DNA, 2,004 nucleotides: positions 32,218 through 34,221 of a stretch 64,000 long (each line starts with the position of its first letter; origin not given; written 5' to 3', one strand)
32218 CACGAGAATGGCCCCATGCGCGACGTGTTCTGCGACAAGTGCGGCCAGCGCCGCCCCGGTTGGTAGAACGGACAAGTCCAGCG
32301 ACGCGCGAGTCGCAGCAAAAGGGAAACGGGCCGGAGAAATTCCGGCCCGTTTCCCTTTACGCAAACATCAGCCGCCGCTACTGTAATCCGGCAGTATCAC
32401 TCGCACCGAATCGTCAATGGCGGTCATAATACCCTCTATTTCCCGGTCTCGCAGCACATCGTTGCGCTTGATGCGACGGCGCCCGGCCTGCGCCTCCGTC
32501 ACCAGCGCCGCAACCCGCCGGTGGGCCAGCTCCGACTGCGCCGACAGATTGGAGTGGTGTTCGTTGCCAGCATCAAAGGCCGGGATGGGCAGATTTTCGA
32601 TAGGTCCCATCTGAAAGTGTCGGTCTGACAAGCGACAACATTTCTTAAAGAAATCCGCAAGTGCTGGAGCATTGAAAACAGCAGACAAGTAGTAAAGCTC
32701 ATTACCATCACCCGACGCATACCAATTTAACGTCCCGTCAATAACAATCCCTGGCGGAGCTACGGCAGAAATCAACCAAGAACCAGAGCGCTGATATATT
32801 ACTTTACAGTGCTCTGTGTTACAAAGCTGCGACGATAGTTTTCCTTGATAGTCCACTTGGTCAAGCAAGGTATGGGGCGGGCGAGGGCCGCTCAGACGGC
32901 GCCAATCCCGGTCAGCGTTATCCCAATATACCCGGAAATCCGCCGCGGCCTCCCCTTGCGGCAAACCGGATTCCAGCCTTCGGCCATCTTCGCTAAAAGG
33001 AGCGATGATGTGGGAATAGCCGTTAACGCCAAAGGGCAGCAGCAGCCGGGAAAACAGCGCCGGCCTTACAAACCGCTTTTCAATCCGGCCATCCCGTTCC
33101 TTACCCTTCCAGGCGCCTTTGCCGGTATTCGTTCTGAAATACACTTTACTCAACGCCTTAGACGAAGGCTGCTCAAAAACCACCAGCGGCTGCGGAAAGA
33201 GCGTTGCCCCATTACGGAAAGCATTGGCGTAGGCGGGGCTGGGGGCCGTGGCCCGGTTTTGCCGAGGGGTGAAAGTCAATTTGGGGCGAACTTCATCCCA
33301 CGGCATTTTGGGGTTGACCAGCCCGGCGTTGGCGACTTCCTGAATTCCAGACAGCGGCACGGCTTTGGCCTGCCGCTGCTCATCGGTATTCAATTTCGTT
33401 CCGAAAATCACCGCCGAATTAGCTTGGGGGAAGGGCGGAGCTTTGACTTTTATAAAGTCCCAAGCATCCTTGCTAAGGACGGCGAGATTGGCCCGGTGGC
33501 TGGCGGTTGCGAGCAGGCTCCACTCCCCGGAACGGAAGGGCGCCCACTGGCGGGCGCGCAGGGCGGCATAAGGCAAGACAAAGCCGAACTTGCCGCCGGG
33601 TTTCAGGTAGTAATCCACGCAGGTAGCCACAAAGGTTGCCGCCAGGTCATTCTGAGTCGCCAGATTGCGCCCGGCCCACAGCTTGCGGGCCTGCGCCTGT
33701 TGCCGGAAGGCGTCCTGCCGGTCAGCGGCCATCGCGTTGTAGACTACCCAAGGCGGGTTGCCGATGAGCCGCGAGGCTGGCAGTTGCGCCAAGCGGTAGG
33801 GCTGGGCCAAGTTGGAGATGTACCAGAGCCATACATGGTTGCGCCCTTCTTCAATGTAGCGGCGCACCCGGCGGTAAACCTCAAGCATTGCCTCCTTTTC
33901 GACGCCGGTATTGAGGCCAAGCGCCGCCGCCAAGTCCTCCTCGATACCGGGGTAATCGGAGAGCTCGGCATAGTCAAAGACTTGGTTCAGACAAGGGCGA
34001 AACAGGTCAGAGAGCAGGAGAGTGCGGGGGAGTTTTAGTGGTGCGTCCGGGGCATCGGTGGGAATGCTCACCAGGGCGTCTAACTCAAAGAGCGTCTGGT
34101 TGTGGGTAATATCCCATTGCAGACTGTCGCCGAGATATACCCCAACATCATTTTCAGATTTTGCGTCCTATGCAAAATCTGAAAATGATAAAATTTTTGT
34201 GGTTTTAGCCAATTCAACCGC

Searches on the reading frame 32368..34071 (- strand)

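Call 4: search_protein_families(library=pfam, proteins=[window:32368-34071:-], max_evalue=0.1)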
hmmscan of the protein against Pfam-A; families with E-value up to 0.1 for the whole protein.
window:32368-34071:- (567 aa): 1 family
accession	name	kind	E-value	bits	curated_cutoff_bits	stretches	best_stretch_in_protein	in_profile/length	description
PF07669.17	Eco57I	-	0.0023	18.5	25.3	1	103-174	79-141/171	Eco57I restriction-modification methylase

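Call 64: search_protein_families(library=padloc, proteins=[window:32368-34071:-], max_evalue=0.1)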
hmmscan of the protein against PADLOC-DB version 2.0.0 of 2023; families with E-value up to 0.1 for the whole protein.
window:32368-34071:- (567 aa): 4 families
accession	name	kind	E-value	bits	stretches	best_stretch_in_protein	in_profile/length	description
PDLC03630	REase_MTase_IIG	-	1.5e-19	67.3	2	58-181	567-692/1100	Type IIG restriction enzyme-methyltransferase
PDLC03625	REase_MTase_IIG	-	7.2e-07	25.3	1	55-173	581-701/1109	Type IIG restriction enzyme-methyltransferase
PDLC03580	REase_II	-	1.9e-05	20.6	1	64-180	584-704/1112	Type II restriction enzyme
PDLC03267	MTase_II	-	0.0019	15.2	1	102-171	110-174/539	Type II methyltransferase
